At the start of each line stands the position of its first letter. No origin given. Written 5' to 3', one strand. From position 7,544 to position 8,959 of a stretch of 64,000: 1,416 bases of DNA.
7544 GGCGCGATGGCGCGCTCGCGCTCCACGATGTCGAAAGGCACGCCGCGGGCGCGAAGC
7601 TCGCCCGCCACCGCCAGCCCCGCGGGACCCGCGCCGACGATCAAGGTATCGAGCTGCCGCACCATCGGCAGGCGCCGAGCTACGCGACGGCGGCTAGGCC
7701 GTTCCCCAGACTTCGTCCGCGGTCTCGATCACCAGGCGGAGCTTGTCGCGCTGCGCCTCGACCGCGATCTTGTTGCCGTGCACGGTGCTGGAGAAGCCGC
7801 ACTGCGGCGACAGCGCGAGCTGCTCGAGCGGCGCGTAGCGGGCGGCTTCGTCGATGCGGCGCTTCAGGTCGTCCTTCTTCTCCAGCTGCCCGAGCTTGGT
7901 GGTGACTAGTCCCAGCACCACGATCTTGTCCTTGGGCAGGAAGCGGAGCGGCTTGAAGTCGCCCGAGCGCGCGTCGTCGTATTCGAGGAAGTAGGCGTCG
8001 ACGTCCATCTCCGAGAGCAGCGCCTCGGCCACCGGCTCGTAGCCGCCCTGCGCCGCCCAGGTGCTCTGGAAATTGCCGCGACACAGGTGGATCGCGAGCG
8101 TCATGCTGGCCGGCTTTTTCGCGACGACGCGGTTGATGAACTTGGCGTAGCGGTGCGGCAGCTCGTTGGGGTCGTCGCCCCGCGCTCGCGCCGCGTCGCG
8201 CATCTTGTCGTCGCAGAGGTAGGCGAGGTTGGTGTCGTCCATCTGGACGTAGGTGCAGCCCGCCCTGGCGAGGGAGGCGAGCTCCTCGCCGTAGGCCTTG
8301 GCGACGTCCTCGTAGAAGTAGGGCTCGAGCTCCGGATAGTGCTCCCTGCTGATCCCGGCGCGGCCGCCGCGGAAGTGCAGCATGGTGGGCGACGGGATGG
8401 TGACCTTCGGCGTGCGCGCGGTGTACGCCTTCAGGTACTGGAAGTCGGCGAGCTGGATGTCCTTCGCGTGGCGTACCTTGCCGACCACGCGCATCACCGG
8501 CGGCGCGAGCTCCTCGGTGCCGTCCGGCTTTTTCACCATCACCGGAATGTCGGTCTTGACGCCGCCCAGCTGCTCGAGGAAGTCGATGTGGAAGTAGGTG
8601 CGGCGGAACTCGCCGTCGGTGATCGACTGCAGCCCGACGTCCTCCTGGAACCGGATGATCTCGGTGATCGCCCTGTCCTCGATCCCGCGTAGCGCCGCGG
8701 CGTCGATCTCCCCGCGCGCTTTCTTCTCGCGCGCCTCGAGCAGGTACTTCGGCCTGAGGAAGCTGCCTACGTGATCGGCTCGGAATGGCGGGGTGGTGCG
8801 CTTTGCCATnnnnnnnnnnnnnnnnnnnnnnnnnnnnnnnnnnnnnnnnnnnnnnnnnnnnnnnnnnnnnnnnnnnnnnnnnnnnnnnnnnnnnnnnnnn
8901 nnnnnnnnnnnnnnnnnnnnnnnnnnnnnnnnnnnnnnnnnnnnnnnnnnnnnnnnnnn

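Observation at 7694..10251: FAD oxidoreductase and MetE-like Zn alkyltransferase with a 43-nt coding overlap: candidate demethylase or thiol-alkyl-transfer module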

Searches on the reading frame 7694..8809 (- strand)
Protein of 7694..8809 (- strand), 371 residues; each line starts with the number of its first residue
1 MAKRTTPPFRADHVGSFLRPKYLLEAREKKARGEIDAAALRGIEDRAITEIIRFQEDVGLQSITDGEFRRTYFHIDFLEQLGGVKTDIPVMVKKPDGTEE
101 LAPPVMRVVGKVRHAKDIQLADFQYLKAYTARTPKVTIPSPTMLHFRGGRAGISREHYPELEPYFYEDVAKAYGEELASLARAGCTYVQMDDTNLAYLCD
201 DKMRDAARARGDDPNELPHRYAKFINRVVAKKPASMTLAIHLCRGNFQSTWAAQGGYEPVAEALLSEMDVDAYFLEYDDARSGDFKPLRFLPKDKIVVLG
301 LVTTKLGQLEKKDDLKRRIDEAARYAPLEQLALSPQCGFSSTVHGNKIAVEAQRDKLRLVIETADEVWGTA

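Call 6: search_protein_families(library=pfam, proteins=[window:7694-8809:-], max_evalue=0.001)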
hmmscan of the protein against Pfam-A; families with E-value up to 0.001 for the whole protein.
window:7694-8809:- (371 aa): 1 family
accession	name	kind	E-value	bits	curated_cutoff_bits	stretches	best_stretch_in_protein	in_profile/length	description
PF01717.24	Meth_synt_2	-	1.8e-19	70.7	21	1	13-342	5-306/324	Cobalamin-independent synthase, Catalytic domain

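Call 7: search_protein_families(library=ncbifam, proteins=[window:7694-8809:-], max_evalue=0.001)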
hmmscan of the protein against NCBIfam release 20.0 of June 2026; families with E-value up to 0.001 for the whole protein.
window:7694-8809:- (371 aa): 7 families
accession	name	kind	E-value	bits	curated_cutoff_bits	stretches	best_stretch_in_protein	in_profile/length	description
NF005085.0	PRK06520.1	subfamily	1.4e-133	445.6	313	1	3-368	2-368/368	5-methyltetrahydropteroyltriglutamate--homocysteine S-methyltransferase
NF004875.0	PRK06233.1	equivalog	3.4e-97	325.6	576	1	3-368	4-372/373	vitamin B12 independent methionine synthase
NF003317.0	PRK04326.1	equivalog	3.8e-27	95.4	406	1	6-349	6-308/340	methionine synthase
NF006589.0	PRK09121.1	equivalog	7.3e-15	54.8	392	1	12-200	8-187/342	methionine synthase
NF003556.0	PRK05222.1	equivalog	4.7e-13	49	541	1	7-197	418-599/750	5-methyltetrahydropteroyltriglutamate--homocysteine S-methyltransferase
TIGR01371.1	met_syn_B12ind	equivalog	1.4e-11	44.2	929.95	1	7-195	424-603/754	5-methyltetrahydropteroyltriglutamate--homocysteine S-methyltransferase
NF002119.0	PRK00957.1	equivalog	6.8e-11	41.9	258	2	266-343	209-286/306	methionine synthase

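Call 10: find_homologous_proteins(query=window:7694-8809:-, max_evalue=1e-10)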
Query window:7694-8809:- (371 aa): 8000 proteins with E <= 1e-10 among 8000 candidates; the best 120 are listed.
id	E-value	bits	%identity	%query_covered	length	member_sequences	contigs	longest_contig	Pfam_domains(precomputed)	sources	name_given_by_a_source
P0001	6.7e-248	840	100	100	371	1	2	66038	PF01717.25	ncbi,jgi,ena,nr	ncbi:MAG TPA: 5-methyltetrahydropteroyltriglutamate--homocysteine S-methyltransferase [Burkholderial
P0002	5.0e-224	761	90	100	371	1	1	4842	PF01717.25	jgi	jgi:5-methyltetrahydropteroyltriglutamate--homocysteine methyltransferase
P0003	3.2e-223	758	89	99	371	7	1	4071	PF01717.25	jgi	jgi:5-methyltetrahydropteroyltriglutamate--homocysteine methyltransferase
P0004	5.6e-223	758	89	100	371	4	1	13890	PF01717.25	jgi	-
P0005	9.4e-223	757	88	99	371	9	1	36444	PF01717.25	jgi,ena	-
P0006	2.4e-222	756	89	100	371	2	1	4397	PF01717.25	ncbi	-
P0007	9.1e-222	754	88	100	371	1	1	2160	PF01717.25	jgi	-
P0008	1.4e-221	753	89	100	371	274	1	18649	PF01717.25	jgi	-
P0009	1.5e-221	753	89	100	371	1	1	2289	PF01717.25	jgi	-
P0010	1.6e-221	753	88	100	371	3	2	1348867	PF01717.25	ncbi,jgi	jgi:5-methyltetrahydropteroyltriglutamate--homocysteine methyltransferase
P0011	5.4e-221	751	88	100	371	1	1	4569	PF01717.25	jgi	jgi:5-methyltetrahydropteroyltriglutamate--homocysteine methyltransferase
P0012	1.6e-220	749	89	99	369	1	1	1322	PF01717.25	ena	-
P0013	1.7e-220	749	88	100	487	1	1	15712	PF01989.25,PF01717.25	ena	-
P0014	2.3e-220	749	88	100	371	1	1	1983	PF01717.25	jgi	jgi:5-methyltetrahydropteroyltriglutamate--homocysteine methyltransferase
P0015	2.9e-220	749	87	100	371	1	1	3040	PF01717.25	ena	-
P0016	3.9e-220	748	88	100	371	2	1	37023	PF01717.25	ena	-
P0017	5.3e-220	748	88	100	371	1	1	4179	PF01717.25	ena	-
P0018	9.2e-220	747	87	100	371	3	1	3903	PF01717.25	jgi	-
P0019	1.0e-219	747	87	100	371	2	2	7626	PF01717.25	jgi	jgi:5-methyltetrahydropteroyltriglutamate--homocysteine methyltransferase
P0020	1.1e-219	747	88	100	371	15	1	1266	PF01717.25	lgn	-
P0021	1.2e-219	747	88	100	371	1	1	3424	PF01717.25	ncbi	-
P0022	1.2e-219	747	88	99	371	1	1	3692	PF01717.25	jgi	jgi:5-methyltetrahydropteroyltriglutamate--homocysteine methyltransferase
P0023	2.6e-219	746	88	100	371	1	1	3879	PF01717.25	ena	-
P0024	3.4e-219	745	87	100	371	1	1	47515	PF01717.25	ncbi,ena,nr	ncbi:MAG TPA: 5-methyltetrahydropteroyltriglutamate--homocysteine S-methyltransferase [Burkholderial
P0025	3.7e-219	745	87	100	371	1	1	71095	PF01717.25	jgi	jgi:5-methyltetrahydropteroyltriglutamate--homocysteine methyltransferase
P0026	8.7e-219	744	87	100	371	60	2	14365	PF01717.25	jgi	-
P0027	8.9e-219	744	89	99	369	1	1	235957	PF01717.25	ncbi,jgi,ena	-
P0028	1.6e-218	743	87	99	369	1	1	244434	PF01717.25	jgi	jgi:5-methyltetrahydropteroyltriglutamate--homocysteine methyltransferase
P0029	1.8e-218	743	87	100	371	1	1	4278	PF01717.25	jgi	jgi:5-methyltetrahydropteroyltriglutamate--homocysteine methyltransferase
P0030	2.1e-218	743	87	100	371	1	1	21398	PF01717.25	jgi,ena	jgi:5-methyltetrahydropteroyltriglutamate--homocysteine methyltransferase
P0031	2.1e-218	743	87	99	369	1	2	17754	PF01717.25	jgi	jgi:5-methyltetrahydropteroyltriglutamate--homocysteine methyltransferase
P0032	3.5e-218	742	87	99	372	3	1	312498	PF01717.25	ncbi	-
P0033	4.0e-218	742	87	100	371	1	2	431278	PF01717.25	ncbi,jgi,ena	jgi:5-methyltetrahydropteroyltriglutamate--homocysteine methyltransferase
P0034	4.5e-218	741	86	100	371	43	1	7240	PF01717.25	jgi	jgi:5-methyltetrahydropteroyltriglutamate--homocysteine methyltransferase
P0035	7.6e-218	741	87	100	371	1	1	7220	PF01717.25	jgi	-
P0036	8.2e-218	741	87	100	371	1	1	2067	PF01717.25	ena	-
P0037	4.0e-217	738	87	100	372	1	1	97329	PF01717.25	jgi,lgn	-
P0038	4.3e-217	738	88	99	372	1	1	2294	PF01717.25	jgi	-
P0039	6.0e-217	738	86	100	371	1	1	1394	PF01717.25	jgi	jgi:5-methyltetrahydropteroyltriglutamate--homocysteine methyltransferase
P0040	1.7e-216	736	87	100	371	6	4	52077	PF01717.25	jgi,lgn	jgi:5-methyltetrahydropteroyltriglutamate--homocysteine methyltransferase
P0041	1.8e-216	736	87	100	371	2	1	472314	PF01717.25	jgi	jgi:5-methyltetrahydropteroyltriglutamate--homocysteine methyltransferase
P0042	2.5e-216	736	86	100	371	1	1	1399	PF01717.25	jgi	jgi:5-methyltetrahydropteroyltriglutamate--homocysteine methyltransferase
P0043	7.4e-216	734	86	100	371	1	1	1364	PF01717.25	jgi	-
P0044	7.6e-216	734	86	100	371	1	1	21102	PF01717.25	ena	-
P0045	9.2e-216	734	86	99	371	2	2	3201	PF01717.25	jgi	jgi:5-methyltetrahydropteroyltriglutamate--homocysteine methyltransferase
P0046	1.0e-215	734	87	99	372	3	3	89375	PF01717.25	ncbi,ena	-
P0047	1.3e-215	733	87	100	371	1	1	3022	PF01717.25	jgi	-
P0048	3.1e-215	732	86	99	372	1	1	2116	PF01717.25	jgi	jgi:5-methyltetrahydropteroyltriglutamate--homocysteine methyltransferase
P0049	3.3e-215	732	85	99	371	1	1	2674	PF01717.25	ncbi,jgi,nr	ncbi:MAG: 5-methyltetrahydropteroyltriglutamate--homocysteine S-methyltransferase [Betaproteobacteri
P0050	4.8e-215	732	87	100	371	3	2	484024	PF01717.25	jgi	jgi:5-methyltetrahydropteroyltriglutamate--homocysteine methyltransferase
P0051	5.0e-215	731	85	99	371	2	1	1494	PF01717.25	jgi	-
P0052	6.1e-215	731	85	100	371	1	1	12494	PF01717.25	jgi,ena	-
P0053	1.5e-214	730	86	100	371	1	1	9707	PF01717.25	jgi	jgi:5-methyltetrahydropteroyltriglutamate--homocysteine methyltransferase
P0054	1.6e-214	730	85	99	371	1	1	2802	PF01717.25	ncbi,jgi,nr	ncbi:MAG: 5-methyltetrahydropteroyltriglutamate--homocysteine S-methyltransferase [Betaproteobacteri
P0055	1.7e-214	730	85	99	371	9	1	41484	PF01717.25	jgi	-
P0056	3.7e-214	729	87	100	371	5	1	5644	PF01717.25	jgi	-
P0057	5.9e-214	728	86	99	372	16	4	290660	PF01717.25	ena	-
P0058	1.7e-213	726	86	100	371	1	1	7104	PF01717.25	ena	-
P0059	1.9e-213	726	85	99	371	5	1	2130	PF01717.25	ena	-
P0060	2.8e-213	726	85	100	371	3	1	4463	PF01717.25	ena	-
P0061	3.2e-213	725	86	100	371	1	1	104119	PF01717.25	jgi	jgi:5-methyltetrahydropteroyltriglutamate--homocysteine methyltransferase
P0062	4.5e-213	725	85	99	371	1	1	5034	PF01717.25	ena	-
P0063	4.9e-213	725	86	98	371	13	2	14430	PF01717.25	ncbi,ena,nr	ncbi:MAG: 5-methyltetrahydropteroyltriglutamate--homocysteine S-methyltransferase [Proteobacteria ba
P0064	1.7e-212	723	85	99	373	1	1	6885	PF01717.25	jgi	jgi:5-methyltetrahydropteroyltriglutamate--homocysteine methyltransferase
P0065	2.1e-212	723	85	100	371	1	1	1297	PF01717.25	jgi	jgi:5-methyltetrahydropteroyltriglutamate--homocysteine methyltransferase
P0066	4.5e-212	722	85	100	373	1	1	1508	PF01717.25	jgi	jgi:5-methyltetrahydropteroyltriglutamate--homocysteine methyltransferase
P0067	4.5e-212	722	84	100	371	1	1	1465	PF01717.25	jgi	jgi:5-methyltetrahydropteroyltriglutamate--homocysteine methyltransferase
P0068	1.1e-211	720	85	100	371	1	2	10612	PF01717.25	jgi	jgi:5-methyltetrahydropteroyltriglutamate--homocysteine methyltransferase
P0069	1.6e-211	720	85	100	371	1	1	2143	PF01717.25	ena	-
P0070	1.8e-211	720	85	100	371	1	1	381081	PF01717.25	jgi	jgi:5-methyltetrahydropteroyltriglutamate--homocysteine methyltransferase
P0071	4.0e-211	719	85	99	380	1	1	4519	PF01717.25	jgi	jgi:5-methyltetrahydropteroyltriglutamate--homocysteine methyltransferase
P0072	4.2e-211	719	84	100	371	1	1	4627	PF01717.25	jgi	-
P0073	1.4e-210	717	84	99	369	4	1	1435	PF01717.25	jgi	-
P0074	1.7e-210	717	85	98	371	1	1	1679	PF01717.25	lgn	-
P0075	1.8e-210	716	85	98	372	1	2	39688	PF01717.25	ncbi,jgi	jgi:5-methyltetrahydropteroyltriglutamate--homocysteine methyltransferase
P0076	2.1e-210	716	85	99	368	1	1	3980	PF01717.25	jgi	jgi:5-methyltetrahydropteroyltriglutamate--homocysteine methyltransferase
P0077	2.6e-210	716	84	99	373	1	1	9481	PF01717.25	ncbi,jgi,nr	ncbi:MAG: 5-methyltetrahydropteroyltriglutamate--homocysteine S-methyltransferase [Burkholderiales b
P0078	2.6e-210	716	86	99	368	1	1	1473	PF01717.25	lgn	-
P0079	2.7e-210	716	84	100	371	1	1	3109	PF01717.25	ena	-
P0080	4.1e-210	715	85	99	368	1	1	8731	PF01717.25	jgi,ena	-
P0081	5.1e-210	715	85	99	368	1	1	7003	PF01717.25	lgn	-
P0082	6.6e-210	715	84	99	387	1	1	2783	PF01717.25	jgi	jgi:5-methyltetrahydropteroyltriglutamate--homocysteine methyltransferase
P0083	6.6e-210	715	85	100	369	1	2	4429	PF01717.25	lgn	-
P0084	9.5e-210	714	85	99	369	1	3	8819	PF01717.25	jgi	-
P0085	1.1e-209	714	85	99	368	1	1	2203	PF01717.25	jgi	jgi:5-methyltetrahydropteroyltriglutamate--homocysteine methyltransferase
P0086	1.1e-209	714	85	99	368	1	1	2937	PF01717.25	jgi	jgi:5-methyltetrahydropteroyltriglutamate--homocysteine methyltransferase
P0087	1.1e-209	714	85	99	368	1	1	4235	PF01717.25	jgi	jgi:5-methyltetrahydropteroyltriglutamate--homocysteine methyltransferase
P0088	1.3e-209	714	84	100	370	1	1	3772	PF01717.25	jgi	jgi:5-methyltetrahydropteroyltriglutamate--homocysteine methyltransferase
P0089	1.5e-209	713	85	99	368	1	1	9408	PF01717.25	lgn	-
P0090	1.6e-209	713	85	99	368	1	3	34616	PF01717.25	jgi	jgi:5-methyltetrahydropteroyltriglutamate--homocysteine methyltransferase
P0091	2.9e-209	713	85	100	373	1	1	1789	PF01717.25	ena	-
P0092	3.2e-209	712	85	99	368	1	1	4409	PF01717.25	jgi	-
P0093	3.2e-209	712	85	99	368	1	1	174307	PF01717.25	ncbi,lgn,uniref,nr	ncbi:5-methyltetrahydropteroyltriglutamate--homocysteine S-methyltransferase [Rhizobacter sp. OV335]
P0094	3.9e-209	712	84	99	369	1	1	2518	PF01717.25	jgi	jgi:5-methyltetrahydropteroyltriglutamate--homocysteine methyltransferase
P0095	6.4e-209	711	84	99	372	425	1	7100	PF01717.25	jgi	-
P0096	7.4e-209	711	84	99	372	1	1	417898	PF01717.25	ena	-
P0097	9.7e-209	711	85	99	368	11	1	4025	PF01717.25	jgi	jgi:5-methyltetrahydropteroyltriglutamate--homocysteine methyltransferase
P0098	1.1e-208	711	84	100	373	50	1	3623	PF01717.25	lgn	-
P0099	1.1e-208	711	85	99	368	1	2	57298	PF01717.25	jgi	jgi:5-methyltetrahydropteroyltriglutamate--homocysteine methyltransferase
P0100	1.2e-208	710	84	100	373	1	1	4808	PF01717.25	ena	-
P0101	1.2e-208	710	85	99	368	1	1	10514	PF01717.25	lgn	-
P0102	1.3e-208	710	85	99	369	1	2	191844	PF01717.25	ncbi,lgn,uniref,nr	ncbi:5-methyltetrahydropteroyltriglutamate--homocysteine S-methyltransferase [Rhizobacter sp. SG703]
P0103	1.7e-208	710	85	99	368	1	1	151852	PF01717.25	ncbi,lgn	ncbi:5-methyltetrahydropteroyltriglutamate--homocysteine S-methyltransferase [Rhizobacter sp. P5_C2]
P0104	1.9e-208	710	85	99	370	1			PF01717.25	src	-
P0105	2.1e-208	710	82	99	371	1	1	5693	PF01717.25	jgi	jgi:5-methyltetrahydropteroyltriglutamate--homocysteine methyltransferase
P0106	2.2e-208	710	83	99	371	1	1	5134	PF01717.25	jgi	jgi:5-methyltetrahydropteroyltriglutamate--homocysteine methyltransferase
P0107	2.2e-208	710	84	99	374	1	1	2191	PF01717.25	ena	-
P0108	2.7e-208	709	85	98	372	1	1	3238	PF01717.25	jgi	jgi:5-methyltetrahydropteroyltriglutamate--homocysteine methyltransferase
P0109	2.8e-208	709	85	99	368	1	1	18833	PF01717.25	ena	-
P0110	3.8e-208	709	82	99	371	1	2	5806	PF01717.25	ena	-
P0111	4.0e-208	709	83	99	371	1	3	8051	PF01717.25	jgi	jgi:5-methyltetrahydropteroyltriglutamate--homocysteine methyltransferase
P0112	4.4e-208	709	83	99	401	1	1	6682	PF01717.25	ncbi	-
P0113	4.8e-208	708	85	99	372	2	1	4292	PF01717.25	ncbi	-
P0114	4.9e-208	708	83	99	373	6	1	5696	PF01717.25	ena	-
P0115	5.0e-208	708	83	99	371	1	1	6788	PF01717.25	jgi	jgi:5-methyltetrahydropteroyltriglutamate--homocysteine methyltransferase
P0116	5.9e-208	708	84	99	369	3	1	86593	PF01717.25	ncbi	-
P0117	6.1e-208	708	83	100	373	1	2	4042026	PF01717.25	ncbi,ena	-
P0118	6.3e-208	708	82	99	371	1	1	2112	PF01717.25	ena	-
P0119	8.2e-208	708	83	100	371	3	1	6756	PF01717.25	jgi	jgi:5-methyltetrahydropteroyltriglutamate--homocysteine methyltransferase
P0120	8.8e-208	708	84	99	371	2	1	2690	PF01717.25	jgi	-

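Call 11: find_encoding_contigs(protein=P0010, flank=8000, max_places=2)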
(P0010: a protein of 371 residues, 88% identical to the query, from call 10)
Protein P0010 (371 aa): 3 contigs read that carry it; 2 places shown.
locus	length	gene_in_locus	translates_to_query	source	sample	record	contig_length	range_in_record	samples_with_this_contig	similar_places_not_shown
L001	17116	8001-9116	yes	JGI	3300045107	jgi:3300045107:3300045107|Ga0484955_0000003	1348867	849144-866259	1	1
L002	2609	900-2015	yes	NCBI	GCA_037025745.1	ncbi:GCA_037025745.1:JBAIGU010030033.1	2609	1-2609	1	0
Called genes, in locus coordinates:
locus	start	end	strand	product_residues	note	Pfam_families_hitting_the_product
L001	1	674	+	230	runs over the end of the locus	PF01557:FAA_hydrolase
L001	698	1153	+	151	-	PF01047:MarR, PF12802:MarR_2, PF13463:HTH_27 (weak)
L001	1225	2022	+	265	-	PF00378:ECH_1, PF16113:ECH_2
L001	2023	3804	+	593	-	PF00501:AMP-binding, PF23562:AMP-binding_C_3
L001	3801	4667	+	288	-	PF04909:Amidohydro_2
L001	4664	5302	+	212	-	PF02798:GST_N, PF13417:GST_N_3, PF13409:GST_N_2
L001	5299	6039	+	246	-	PF12391:PCDO_beta_N, PF00775:Dioxygenase_C, PF13620:CarboxypepD_reg (faint)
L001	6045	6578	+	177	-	PF00775:Dioxygenase_C, PF13620:CarboxypepD_reg (weak)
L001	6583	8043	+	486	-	PF01946:Thi4 (weak), PF00890:FAD_binding_2 (faint), PF01134:GIDA (weak), PF01266:DAO (faint), PF12831:FAD_oxidored, PF13450:NAD_binding_8 (weak)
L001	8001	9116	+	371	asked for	PF01717:Meth_synt_2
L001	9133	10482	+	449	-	PF00206:Lyase_1, PF10397:ADSL_C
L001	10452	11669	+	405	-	PF00561:Abhydrolase_1, PF12697:Abhydrolase_6, PF12146:Hydrolase_4, PF02627:CMD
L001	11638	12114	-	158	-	PF13279:4HBT_2, PF03061:4HBT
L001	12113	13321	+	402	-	PF01494:FAD_binding_3, PF13450:NAD_binding_8 (weak)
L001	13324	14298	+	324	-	PF13365:Trypsin_2, PF13180:PDZ_2 (weak), PF17820:PDZ_6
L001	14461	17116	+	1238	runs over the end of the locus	PF02574:S-methyl_trans, PF00809:Pterin_bind, PF02607:B12-binding_2, PF02310:B12-binding, PF02965:Met_synt_B12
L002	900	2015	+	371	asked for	PF01717:Meth_synt_2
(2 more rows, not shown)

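Call 12: find_encoding_contigs(protein=P0093, flank=8000, max_places=2)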
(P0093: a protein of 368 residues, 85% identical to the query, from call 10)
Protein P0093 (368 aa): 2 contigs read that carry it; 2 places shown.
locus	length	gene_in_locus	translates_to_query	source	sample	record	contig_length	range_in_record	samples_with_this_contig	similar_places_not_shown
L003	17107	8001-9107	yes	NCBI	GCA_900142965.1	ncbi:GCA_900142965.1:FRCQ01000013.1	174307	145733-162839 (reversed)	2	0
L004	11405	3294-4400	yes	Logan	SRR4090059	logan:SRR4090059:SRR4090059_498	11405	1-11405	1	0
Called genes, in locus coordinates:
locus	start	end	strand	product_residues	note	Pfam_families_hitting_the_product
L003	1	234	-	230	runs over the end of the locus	PF12391:PCDO_beta_N (faint), PF00775:Dioxygenase_C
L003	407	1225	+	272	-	PF09339:HTH_IclR, PF01614:IclR_C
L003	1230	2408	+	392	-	PF01494:FAD_binding_3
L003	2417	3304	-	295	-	PF00165:HTH_AraC, PF12833:HTH_18, PF00165:HTH_AraC (weak), PF06445:GyrI-like, PF14526:Cass2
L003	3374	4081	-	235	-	PF00005:ABC_tran, PF13304:AAA_21 (faint)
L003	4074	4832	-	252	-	PF00005:ABC_tran, PF13304:AAA_21 (faint), PF12399:BCA_ABC_TP_C (weak)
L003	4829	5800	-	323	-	PF02653:BPD_transp_2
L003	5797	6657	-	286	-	PF02653:BPD_transp_2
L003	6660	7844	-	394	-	PF13433:Peripla_BP_5, PF13458:Peripla_BP_6, PF01094:ANF_receptor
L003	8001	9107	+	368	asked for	PF01717:Meth_synt_2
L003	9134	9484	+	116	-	-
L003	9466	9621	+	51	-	-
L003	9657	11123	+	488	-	PF00561:Abhydrolase_1 (faint), PF01738:DLH (faint), PF02129:Peptidase_S15 (faint), PF12146:Hydrolase_4 (faint), PF20434:BD-FAE, PF00326:Peptidase_S9, PF12697:Abhydrolase_6, PF02230:Abhydrolase_2 (faint)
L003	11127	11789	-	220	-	PF01596:Methyltransf_3, PF13578:Methyltransf_24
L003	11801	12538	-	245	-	PF08021:FAD_binding_9, PF04954:SIP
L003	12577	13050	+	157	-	PF12802:MarR_2, PF13463:HTH_27 (weak), PF01047:MarR, PF09339:HTH_IclR (weak)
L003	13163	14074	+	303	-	PF09925:DUF2157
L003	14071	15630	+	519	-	PF14351:DUF4401, PF14345:GDYXXLXY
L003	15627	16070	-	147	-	PF21863:HTH_67 (weak), PF12802:MarR_2, PF01047:MarR, PF13463:HTH_27 (weak)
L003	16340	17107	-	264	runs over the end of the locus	PF00005:ABC_tran, PF13555:AAA_29 (weak), PF13304:AAA_21 (faint)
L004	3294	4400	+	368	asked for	PF01717:Meth_synt_2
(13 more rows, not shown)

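Call 13: find_encoding_contigs(protein=P0117, flank=8000, max_places=2)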
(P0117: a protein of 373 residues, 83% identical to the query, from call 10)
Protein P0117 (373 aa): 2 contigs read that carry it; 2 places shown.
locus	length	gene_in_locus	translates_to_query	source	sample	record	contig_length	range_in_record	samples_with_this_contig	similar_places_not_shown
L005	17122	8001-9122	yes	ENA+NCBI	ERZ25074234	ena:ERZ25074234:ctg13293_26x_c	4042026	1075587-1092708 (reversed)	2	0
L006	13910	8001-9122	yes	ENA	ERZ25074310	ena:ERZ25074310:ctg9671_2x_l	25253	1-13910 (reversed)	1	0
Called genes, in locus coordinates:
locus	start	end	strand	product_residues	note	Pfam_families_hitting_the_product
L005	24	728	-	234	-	PF00005:ABC_tran, PF13304:AAA_21 (faint)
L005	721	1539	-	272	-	PF00005:ABC_tran, PF12399:BCA_ABC_TP_C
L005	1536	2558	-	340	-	PF02653:BPD_transp_2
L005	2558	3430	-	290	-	PF02653:BPD_transp_2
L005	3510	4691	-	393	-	PF13433:Peripla_BP_5, PF13458:Peripla_BP_6, PF01094:ANF_receptor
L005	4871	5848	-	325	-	PF22290:DmmA-like_N (weak), PF00175:NAD_binding_1 (weak), PF00111:Fer2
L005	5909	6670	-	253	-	PF00392:GntR, PF07729:FCD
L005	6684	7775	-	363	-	PF00355:Rieske, PF19112:VanA_C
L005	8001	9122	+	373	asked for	PF01717:Meth_synt_2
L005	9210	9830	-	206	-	PF13505:OMP_b-brl, PF01389:OmpA_membrane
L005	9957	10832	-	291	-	PF04909:Amidohydro_2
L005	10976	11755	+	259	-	PF00378:ECH_1, PF16113:ECH_2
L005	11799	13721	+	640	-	PF00501:AMP-binding, PF23562:AMP-binding_C_3 (weak)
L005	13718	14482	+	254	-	PF00106:adh_short, PF08659:KR, PF13561:adh_short_C2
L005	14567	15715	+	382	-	PF13458:Peripla_BP_6, PF01094:ANF_receptor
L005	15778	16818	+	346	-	PF02653:BPD_transp_2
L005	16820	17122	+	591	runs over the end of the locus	PF02653:BPD_transp_2, PF00005:ABC_tran, PF13304:AAA_21 (faint), PF12399:BCA_ABC_TP_C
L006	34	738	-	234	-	PF00005:ABC_tran, PF13304:AAA_21 (faint)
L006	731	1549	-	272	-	PF00005:ABC_tran, PF13304:AAA_21 (faint), PF12399:BCA_ABC_TP_C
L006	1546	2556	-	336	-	PF02653:BPD_transp_2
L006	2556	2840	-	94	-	PF02653:BPD_transp_2 (weak)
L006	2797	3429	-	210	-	PF02653:BPD_transp_2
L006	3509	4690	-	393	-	PF13433:Peripla_BP_5, PF13458:Peripla_BP_6, PF01094:ANF_receptor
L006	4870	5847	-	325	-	PF22290:DmmA-like_N (weak), PF00175:NAD_binding_1 (weak), PF00111:Fer2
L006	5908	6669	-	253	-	PF00392:GntR, PF07729:FCD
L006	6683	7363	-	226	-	PF19112:VanA_C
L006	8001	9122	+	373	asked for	PF01717:Meth_synt_2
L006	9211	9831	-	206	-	PF13505:OMP_b-brl, PF01389:OmpA_membrane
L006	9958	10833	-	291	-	PF04909:Amidohydro_2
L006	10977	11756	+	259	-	PF00378:ECH_1, PF16113:ECH_2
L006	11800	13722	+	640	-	PF00501:AMP-binding, PF23562:AMP-binding_C_3 (weak)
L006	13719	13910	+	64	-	?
